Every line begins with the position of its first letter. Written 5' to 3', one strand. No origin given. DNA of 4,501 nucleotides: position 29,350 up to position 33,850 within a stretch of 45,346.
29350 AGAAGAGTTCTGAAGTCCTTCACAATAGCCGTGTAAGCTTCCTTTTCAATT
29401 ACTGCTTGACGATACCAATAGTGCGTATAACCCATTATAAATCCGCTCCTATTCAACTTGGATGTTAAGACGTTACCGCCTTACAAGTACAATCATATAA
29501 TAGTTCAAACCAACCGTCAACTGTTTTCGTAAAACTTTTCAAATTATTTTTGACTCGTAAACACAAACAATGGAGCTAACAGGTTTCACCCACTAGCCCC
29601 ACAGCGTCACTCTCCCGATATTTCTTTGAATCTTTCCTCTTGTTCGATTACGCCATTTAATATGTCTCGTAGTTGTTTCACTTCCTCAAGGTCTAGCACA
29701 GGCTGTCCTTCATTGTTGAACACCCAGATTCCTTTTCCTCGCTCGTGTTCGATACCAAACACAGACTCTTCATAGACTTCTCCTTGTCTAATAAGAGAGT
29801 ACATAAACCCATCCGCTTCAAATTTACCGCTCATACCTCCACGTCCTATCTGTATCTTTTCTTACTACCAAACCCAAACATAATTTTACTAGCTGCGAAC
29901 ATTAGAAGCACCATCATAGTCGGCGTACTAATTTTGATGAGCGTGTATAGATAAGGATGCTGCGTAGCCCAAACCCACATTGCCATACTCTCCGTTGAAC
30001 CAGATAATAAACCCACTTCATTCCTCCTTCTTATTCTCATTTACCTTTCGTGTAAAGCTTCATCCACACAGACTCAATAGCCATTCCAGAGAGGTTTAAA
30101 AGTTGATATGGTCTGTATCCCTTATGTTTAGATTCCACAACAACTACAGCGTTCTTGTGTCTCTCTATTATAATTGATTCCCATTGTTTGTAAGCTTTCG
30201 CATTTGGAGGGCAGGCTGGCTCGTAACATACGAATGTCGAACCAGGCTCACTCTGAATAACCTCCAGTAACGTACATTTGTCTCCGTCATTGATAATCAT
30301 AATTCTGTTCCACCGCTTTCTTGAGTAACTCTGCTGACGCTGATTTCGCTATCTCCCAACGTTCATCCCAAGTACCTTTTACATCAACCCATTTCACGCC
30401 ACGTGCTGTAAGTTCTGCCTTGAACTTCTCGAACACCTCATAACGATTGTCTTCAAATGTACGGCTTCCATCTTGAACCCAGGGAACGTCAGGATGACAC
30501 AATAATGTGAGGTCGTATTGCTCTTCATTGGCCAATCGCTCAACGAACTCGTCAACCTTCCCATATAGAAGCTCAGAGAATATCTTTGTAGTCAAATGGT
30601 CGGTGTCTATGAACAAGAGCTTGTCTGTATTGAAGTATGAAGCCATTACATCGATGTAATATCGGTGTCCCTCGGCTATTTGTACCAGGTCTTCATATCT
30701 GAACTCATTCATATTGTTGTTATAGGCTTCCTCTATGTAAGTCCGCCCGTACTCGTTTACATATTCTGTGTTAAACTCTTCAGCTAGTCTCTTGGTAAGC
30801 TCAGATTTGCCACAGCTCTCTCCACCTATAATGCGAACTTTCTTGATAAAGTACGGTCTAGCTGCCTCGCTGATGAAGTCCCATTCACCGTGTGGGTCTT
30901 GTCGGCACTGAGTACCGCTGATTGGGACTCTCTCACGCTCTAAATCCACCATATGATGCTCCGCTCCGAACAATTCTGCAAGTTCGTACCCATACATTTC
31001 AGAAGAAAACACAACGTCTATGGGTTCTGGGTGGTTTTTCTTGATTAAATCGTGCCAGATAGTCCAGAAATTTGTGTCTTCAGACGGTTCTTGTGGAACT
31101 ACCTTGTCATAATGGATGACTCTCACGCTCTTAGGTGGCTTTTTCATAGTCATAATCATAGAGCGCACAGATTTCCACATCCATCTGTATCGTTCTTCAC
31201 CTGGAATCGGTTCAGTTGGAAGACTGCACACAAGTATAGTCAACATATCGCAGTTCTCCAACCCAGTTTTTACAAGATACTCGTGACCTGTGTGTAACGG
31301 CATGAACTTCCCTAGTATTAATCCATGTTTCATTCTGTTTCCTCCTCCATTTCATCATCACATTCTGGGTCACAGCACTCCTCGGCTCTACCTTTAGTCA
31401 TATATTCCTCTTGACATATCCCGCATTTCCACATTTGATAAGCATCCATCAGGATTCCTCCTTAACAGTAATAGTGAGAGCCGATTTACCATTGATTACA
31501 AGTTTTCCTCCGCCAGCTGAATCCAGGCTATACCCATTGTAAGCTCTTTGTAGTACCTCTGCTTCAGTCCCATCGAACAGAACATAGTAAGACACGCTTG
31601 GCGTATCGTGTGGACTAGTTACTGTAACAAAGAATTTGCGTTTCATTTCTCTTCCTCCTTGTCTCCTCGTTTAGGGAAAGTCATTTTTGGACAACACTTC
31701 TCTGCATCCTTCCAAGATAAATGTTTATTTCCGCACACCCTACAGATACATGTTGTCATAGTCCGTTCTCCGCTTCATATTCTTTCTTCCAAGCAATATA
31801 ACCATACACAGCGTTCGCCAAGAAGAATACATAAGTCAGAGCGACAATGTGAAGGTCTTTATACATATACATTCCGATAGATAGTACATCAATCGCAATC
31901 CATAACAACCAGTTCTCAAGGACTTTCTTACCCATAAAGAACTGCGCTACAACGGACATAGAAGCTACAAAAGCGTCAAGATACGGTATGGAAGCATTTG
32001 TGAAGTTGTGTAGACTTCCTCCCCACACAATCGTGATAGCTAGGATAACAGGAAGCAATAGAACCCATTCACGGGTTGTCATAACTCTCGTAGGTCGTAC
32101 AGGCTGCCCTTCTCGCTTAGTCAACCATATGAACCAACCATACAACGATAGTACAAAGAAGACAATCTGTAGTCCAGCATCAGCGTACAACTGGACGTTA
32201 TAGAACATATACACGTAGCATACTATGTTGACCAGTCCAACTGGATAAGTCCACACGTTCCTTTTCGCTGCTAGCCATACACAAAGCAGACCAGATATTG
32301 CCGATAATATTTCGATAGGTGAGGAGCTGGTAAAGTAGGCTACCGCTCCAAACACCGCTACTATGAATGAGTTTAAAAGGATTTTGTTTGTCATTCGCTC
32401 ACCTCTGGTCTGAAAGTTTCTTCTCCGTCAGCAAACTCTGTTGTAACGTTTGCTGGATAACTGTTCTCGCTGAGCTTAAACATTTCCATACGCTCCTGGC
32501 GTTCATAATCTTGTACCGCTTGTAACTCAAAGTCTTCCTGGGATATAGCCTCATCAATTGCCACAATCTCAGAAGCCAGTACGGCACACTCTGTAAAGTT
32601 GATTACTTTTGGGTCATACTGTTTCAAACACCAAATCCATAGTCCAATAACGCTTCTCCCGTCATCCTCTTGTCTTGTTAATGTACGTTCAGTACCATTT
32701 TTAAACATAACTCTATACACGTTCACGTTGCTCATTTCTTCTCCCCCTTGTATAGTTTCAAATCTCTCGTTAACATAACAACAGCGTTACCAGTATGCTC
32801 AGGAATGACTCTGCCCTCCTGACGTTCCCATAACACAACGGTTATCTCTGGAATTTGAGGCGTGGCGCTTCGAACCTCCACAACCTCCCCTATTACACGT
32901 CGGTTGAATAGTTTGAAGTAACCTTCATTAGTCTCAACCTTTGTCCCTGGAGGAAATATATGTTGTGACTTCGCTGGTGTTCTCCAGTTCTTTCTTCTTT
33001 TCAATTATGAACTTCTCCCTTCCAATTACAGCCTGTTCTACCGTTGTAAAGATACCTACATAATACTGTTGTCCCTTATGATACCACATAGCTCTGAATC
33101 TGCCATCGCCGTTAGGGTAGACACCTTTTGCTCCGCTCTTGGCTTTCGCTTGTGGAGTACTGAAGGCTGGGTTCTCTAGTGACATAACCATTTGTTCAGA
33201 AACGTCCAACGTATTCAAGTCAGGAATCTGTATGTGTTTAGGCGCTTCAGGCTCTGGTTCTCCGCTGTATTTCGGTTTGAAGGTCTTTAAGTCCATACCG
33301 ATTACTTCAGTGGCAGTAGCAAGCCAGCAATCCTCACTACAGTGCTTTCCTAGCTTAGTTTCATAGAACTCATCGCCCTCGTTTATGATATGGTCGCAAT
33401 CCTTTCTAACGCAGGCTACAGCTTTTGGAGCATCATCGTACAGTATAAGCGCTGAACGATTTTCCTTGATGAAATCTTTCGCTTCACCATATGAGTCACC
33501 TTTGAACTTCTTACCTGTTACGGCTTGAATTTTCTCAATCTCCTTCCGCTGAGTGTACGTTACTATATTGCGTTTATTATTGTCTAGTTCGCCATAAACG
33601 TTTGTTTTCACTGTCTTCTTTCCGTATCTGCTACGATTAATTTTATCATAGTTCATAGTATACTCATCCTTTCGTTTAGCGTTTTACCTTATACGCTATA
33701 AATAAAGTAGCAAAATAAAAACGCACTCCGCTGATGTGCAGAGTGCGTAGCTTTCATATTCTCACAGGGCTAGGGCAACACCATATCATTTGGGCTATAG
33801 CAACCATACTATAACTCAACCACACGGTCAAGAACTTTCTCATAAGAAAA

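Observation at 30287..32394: Phage-borne PnuC + NadR nicotinamide-riboside salvage module with two interleaved Cys-rich mini-genes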

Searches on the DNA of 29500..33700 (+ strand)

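Call 6: search_dna_similar(query=window:29500-33700:+, collection=phages, mode=near, max_rows=30)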
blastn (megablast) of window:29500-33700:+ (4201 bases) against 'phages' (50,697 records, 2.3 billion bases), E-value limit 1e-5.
Records with a match: 2; places in all: 2; records where one place covers at least 80% of the query: 2.
Best place of each record, by identity: 95-99% 2.
By first word of the organism name: Lysinibacillus 2.
By host as written in the record: Lysinibacillus fusiformis 2.
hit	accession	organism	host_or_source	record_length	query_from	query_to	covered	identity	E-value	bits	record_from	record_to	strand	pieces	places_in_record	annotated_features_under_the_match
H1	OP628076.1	Lysinibacillus phage vB_LfM_LysYB2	Lysinibacillus fusiformis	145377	1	4201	100%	98.7%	0e+0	7465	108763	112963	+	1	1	AAA domain protein | hypothetical protein (x8) | nicotinamide mononucleotide transporter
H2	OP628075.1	Lysinibacillus phage vB_LfM_LysYB1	Lysinibacillus fusiformis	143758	1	4201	100%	98.6%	0e+0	7443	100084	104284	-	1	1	AAA domain protein | hypothetical protein (x8) | nicotinamide mononucleotide transporter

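Call 9: get_annotated_region(hit=H1, flank=6000)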
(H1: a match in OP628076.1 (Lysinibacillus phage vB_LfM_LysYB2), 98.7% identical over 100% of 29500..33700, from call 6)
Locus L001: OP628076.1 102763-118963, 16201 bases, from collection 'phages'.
description: Lysinibacillus phage vB_LfM_LysYB2, complete genome.
organism: Lysinibacillus phage vB_LfM_LysYB2 (NCBI taxid 2995279)
taxonomy: Viruses; Duplodnaviria; Heunggongvirae; Uroviricota; Caudoviricetes; Herelleviridae; Spounavirinae
host: Lysinibacillus fusiformis; source: -; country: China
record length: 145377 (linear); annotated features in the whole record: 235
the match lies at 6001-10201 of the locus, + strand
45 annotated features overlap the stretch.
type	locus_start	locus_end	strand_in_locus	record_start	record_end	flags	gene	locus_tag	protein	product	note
CDS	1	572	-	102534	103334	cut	-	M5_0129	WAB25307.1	mRNA catabolic process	-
CDS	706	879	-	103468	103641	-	-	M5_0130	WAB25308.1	hypothetical protein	-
CDS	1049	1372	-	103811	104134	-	-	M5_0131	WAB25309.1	hypothetical protein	-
CDS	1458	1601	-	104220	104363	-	-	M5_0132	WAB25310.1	hypothetical protein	-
CDS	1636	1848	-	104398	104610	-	-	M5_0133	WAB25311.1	hypothetical protein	-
CDS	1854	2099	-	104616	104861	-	-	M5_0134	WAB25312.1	hypothetical protein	-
CDS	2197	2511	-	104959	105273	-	-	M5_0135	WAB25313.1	hypothetical protein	-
CDS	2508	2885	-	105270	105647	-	-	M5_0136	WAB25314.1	hypothetical protein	-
CDS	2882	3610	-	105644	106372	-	-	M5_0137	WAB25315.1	hypothetical protein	-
CDS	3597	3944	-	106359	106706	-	-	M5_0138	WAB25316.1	hypothetical protein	-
CDS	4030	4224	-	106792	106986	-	-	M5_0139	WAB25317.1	hypothetical protein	-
CDS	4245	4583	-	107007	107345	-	-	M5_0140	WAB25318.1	hypothetical protein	-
CDS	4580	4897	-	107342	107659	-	-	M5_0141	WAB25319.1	hypothetical protein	-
CDS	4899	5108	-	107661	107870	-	-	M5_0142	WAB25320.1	hypothetical protein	-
CDS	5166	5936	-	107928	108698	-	-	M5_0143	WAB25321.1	hypothetical protein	-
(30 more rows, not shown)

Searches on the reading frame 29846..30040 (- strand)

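Call 3: search_protein_families(library=pfam, proteins=[window:29846-30040:-], max_evalue=0.1)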
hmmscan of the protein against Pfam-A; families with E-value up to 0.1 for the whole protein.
window:29846-30040:- (64 aa): 1 family
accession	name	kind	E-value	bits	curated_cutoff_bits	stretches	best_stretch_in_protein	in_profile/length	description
PF19246.4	DUF5894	-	0.058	13.4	25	1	17-37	25-45/57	Family of unknown function (DUF5894)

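Call 4: search_protein_families(library=ncbifam, proteins=[window:29846-30040:-], max_evalue=0.1)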
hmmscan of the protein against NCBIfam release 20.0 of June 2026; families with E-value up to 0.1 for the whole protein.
window:29846-30040:- (64 aa): 0 families

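Call 5: search_protein_families(library=phrogs, proteins=[window:29846-30040:-], max_evalue=0.01)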
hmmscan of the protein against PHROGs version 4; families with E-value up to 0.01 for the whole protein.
window:29846-30040:- (64 aa): 0 families

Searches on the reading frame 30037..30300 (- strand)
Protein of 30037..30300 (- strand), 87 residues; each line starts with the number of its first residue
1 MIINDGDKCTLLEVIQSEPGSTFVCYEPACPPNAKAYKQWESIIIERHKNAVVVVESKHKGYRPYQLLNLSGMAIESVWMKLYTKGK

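Call 3: search_protein_families(library=pfam, proteins=[window:30037-30300:-], max_evalue=0.1)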
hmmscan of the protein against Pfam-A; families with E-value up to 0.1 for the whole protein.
window:30037-30300:- (87 aa): 0 families

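Call 4: search_protein_families(library=ncbifam, proteins=[window:30037-30300:-], max_evalue=0.1)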
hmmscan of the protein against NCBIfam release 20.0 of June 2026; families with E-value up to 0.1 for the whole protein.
window:30037-30300:- (87 aa): 0 families

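Call 5: search_protein_families(library=phrogs, proteins=[window:30037-30300:-], max_evalue=0.01)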
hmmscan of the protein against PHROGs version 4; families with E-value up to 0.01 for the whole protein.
window:30037-30300:- (87 aa): 0 families
